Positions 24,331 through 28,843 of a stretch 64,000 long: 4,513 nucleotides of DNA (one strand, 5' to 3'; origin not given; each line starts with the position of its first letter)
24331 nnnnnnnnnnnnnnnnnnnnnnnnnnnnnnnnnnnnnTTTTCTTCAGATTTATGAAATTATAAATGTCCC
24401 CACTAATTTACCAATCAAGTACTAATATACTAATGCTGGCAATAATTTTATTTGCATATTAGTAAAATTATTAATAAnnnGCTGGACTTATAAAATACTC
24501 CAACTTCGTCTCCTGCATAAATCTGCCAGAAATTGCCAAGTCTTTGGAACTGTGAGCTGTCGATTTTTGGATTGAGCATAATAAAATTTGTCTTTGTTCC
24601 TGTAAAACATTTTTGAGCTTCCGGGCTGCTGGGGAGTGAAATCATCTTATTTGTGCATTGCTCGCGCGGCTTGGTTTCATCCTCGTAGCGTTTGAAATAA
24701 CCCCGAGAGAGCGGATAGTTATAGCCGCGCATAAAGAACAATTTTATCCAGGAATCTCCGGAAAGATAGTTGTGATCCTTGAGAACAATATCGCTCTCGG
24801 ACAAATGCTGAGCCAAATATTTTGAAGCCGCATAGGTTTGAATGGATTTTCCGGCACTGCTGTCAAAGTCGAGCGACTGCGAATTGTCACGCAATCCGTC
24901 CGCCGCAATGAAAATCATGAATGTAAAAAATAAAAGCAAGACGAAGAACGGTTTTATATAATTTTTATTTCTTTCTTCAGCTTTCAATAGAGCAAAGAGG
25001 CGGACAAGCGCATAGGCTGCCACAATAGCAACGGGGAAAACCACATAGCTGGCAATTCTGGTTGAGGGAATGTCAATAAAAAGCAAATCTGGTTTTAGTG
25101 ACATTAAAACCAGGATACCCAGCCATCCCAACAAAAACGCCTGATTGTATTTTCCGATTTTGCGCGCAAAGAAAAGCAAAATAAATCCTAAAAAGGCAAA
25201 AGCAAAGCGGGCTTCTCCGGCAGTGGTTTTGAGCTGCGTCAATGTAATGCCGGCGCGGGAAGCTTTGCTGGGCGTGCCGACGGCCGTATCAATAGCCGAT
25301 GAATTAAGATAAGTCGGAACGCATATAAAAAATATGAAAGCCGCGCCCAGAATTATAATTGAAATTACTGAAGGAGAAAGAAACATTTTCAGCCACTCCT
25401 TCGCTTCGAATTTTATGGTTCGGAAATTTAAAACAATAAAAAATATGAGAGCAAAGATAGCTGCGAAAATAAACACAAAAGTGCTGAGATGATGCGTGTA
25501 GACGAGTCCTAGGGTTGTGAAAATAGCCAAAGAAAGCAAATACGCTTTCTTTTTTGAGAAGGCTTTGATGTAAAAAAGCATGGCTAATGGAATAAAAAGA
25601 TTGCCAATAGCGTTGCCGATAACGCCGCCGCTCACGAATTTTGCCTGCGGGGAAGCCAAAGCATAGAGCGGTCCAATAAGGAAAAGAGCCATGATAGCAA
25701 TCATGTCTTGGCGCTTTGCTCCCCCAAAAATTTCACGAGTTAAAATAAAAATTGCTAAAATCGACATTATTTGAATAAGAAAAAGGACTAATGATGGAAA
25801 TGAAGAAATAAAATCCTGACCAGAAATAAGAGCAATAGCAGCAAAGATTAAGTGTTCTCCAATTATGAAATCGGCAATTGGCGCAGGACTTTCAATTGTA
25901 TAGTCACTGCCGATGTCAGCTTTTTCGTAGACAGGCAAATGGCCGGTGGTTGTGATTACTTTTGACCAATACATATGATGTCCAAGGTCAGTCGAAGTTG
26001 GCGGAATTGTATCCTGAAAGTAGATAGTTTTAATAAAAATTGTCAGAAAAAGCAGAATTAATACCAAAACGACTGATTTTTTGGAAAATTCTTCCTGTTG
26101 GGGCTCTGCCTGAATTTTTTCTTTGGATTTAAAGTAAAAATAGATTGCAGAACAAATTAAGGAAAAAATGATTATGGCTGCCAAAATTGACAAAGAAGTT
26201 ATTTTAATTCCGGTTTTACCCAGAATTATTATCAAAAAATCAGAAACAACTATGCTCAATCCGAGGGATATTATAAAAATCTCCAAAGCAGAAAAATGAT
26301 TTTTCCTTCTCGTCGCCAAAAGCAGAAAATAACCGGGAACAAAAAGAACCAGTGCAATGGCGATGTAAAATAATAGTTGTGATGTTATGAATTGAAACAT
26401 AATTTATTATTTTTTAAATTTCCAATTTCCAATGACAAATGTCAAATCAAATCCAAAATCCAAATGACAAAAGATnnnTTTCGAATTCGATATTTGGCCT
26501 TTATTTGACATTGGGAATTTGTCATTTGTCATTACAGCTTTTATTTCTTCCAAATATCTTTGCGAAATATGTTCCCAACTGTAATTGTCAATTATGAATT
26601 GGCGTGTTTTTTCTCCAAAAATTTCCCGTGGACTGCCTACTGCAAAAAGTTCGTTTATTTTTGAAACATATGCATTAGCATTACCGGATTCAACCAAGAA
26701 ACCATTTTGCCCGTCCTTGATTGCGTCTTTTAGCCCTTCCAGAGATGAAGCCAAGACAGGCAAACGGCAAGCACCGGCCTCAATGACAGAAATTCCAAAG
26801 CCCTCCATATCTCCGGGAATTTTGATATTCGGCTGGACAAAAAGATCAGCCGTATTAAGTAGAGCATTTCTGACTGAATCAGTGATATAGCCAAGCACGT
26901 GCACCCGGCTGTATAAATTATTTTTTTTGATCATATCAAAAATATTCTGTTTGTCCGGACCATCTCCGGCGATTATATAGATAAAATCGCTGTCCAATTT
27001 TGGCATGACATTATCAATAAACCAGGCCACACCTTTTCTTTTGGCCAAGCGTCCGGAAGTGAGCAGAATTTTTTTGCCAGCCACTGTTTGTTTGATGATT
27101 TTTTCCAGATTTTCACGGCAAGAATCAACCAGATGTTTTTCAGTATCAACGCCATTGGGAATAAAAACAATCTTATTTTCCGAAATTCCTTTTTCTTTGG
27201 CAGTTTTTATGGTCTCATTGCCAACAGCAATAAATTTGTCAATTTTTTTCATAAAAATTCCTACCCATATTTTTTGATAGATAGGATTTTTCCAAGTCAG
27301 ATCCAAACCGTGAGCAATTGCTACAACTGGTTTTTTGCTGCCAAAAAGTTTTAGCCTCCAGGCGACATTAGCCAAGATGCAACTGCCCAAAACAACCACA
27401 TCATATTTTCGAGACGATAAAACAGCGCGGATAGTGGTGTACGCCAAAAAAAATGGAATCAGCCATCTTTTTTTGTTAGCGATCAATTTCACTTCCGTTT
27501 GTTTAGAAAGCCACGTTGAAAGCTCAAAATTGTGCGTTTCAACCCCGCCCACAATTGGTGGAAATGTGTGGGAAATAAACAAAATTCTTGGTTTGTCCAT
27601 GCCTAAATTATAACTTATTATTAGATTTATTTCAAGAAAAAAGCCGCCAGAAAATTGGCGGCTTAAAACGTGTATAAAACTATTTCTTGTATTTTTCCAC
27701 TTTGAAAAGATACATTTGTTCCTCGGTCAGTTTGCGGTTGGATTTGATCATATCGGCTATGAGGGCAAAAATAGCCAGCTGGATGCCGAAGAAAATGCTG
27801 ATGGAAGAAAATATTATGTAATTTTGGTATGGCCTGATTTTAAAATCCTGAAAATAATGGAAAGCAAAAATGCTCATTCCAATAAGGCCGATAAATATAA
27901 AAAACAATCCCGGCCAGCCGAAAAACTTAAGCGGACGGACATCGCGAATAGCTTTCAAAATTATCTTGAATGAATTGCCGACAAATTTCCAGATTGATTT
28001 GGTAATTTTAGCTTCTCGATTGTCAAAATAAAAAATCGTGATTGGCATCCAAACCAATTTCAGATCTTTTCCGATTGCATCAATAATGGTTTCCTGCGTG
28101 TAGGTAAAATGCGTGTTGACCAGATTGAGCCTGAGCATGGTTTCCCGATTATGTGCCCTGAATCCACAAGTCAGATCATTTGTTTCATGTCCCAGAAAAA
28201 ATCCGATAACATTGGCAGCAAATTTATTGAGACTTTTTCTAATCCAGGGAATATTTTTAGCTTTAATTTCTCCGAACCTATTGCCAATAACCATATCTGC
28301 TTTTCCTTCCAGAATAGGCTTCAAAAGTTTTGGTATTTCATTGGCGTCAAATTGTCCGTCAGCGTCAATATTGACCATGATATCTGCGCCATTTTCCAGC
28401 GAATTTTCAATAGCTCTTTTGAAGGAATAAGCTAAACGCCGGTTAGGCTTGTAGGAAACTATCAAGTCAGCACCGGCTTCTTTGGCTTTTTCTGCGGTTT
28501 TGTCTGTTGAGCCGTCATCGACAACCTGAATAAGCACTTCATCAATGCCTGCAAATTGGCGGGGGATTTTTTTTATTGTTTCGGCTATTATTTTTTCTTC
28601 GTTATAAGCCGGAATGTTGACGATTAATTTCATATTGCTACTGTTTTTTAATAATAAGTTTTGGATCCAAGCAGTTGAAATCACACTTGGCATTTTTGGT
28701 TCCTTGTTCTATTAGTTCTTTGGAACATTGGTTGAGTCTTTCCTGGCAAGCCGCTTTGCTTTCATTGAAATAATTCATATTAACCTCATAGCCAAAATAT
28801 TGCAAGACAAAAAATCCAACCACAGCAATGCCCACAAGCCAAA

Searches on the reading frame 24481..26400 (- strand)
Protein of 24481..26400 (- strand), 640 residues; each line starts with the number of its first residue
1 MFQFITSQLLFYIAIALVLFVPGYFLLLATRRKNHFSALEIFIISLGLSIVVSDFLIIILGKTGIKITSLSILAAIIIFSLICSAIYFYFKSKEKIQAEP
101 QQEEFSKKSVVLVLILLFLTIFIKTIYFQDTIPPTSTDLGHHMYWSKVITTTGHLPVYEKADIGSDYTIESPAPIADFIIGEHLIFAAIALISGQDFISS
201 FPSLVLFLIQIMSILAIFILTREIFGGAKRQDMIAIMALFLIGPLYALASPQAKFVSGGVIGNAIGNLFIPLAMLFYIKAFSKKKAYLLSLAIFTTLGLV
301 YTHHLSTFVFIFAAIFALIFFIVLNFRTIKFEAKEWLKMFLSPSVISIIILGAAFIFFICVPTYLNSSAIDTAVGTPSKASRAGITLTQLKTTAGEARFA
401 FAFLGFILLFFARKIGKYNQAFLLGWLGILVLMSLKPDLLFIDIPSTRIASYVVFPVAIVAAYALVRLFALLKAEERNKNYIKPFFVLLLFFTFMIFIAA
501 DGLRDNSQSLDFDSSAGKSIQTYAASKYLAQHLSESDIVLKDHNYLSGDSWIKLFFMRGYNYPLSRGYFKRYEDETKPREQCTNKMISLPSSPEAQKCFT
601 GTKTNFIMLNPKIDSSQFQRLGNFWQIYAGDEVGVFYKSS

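Call 8: search_protein_families(library=pfam, proteins=[window:24481-26400:-], max_evalue=0.001)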
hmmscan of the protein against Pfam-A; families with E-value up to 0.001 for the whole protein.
window:24481-26400:- (640 aa): 2 families
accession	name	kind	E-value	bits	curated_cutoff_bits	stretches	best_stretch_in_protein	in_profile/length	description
PF20176.3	DUF6541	-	6.5e-14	51.6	29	1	16-483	1-467/646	Family of unknown function (DUF6541)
PF07760.16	DUF1616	-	3.5e-07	30.1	31.6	1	11-89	24-115/307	Protein of unknown function (DUF1616)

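Call 29: search_protein_families(library=ncbifam, proteins=[window:24481-26400:-], max_evalue=0.001)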
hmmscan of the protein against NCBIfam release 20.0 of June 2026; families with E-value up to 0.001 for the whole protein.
window:24481-26400:- (640 aa): 0 families

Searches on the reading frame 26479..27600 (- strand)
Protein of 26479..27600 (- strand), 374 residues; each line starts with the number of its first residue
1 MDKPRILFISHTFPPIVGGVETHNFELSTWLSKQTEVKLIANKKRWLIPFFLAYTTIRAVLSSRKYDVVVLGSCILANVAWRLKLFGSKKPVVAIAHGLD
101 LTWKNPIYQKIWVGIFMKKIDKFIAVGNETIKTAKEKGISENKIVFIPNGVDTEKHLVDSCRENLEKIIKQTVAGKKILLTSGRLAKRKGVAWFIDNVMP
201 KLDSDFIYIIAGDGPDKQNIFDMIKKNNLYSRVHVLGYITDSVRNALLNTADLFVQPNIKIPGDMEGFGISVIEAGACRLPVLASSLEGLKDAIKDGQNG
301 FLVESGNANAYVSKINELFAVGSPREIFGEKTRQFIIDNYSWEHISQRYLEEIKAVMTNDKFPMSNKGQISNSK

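Call 8: search_protein_families(library=pfam, proteins=[window:26479-27600:-], max_evalue=0.001)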
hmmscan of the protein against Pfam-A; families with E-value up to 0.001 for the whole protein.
window:26479-27600:- (374 aa): 5 families
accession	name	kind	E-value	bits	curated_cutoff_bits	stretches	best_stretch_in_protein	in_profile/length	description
PF00534.26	Glycos_transf_1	-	8.7e-35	120.2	26.4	1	173-334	12-171/172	Glycosyl transferases group 1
PF13692.12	Glyco_trans_1_4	-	4.5e-30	105.2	27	1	177-319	2-140/142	Glycosyl transferases group 1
PF13439.12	Glyco_transf_4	-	8.7e-17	62.1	28.5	1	19-155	3-170/170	Glycosyltransferase Family 4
PF13579.12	Glyco_trans_4_4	-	1.1e-05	26.3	29.7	1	53-150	59-158/158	Glycosyl transferase 4-like domain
PF20706.3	GT4-conflict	-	0.00011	21.7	26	1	231-297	261-323/385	Family 4 Glycosyltransferase in conflict systems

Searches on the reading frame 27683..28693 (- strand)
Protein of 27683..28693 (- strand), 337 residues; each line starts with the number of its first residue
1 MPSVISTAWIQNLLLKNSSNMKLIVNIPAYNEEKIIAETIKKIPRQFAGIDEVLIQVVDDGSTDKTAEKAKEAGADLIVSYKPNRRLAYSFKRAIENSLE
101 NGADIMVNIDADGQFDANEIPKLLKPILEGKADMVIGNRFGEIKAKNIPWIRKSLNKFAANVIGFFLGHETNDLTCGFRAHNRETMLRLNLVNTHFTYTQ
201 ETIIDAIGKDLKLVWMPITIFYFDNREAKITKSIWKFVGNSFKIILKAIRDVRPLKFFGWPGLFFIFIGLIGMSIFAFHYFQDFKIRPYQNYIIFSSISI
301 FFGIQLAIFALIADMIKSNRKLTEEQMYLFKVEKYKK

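Call 10: search_protein_families(library=pfam, proteins=[window:27683-28693:-], max_evalue=0.001)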
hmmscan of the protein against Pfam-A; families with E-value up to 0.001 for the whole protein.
window:27683-28693:- (337 aa): 2 families
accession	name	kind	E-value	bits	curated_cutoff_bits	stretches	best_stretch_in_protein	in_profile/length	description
PF00535.33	Glycos_transf_2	-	1.9e-22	80.4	23.3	1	26-183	3-161/168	Glycosyl transferase family 2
PF13641.12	Glyco_tranf_2_3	-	0.00069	20.1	27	1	24-135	4-119/230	Glycosyltransferase like family 2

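Call 29: search_protein_families(library=ncbifam, proteins=[window:27683-28693:-], max_evalue=0.001)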
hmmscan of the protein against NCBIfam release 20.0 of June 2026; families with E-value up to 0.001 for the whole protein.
window:27683-28693:- (337 aa): 14 families
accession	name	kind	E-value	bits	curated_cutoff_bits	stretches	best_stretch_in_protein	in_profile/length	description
TIGR04182.1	glyco_TIGR04182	equivalog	6.6e-38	130.8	325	1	24-321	3-287/293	S-layer glycoprotein N-glycosyltransferase AglJ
NF058614.1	PPMAGASynPpgS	equivalog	9.7e-24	84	370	1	25-229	4-205/226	polyprenyl-phospho-N-acetylgalactosaminyl synthase PpgS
NF041391.1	DPhHxTase_Halo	equivalog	1.5e-17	63.3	375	1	29-192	3-156/213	dolichyl-phosphate hexose transferase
NF041865.1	EpsU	equivalog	2.6e-13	49.7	700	1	19-135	37-154/394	exopolysaccharide biosynthesis GT2 family glycosyltransferase EpsU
NF010496.0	PRK13915.1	equivalog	1.9e-12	46.9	262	1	8-130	18-145/307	glucosyl-3-phosphoglycerate synthase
NF007986.1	PRK10714.1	equivalog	7e-12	45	529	1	22-186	7-169/316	undecaprenyl-phosphate 4-deoxy-4-formamido-L-arabinose transferase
NF047588.1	GlcsyltransPgfSStrep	equivalog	1.1e-09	37.9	500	1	21-316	1-287/308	glycosyltransferase PgfS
TIGR03937.1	PgaC_IcaA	equivalog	3.9e-08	32.7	422.3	1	20-129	44-152/407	poly-beta-1,6-N-acetyl-D-glucosamine synthase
TIGR04283.1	glyco_like_mftF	equivalog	3.5e-07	30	182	1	25-85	3-60/221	TIGR04283 family arsenosugar biosynthesis glycosyltransferase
NF041875.1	EPS_EpsD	equivalog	1.2e-06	28.2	370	1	25-153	3-134/325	exopolysaccharide biosynthesis glycosyltransferase EpsD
TIGR04242.1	nodulat_NodC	equivalog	2.1e-05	23.7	550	1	22-147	49-172/395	chitooligosaccharide synthase NodC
TIGR03469.1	HpnB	hypoth_equivalog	6.1e-05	22.2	379.25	1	22-76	45-98/386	hopene-associated glycosyltransferase HpnB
NF007482.0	PRK10073.1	equivalog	0.00039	19.5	423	1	18-72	3-55/334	glycosyltransferase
NF047683.1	TeichurnBiosyTuaG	equivalog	0.00041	20.1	400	0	23-73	8-56/252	teichuronic acid biosynthesis protein TuaG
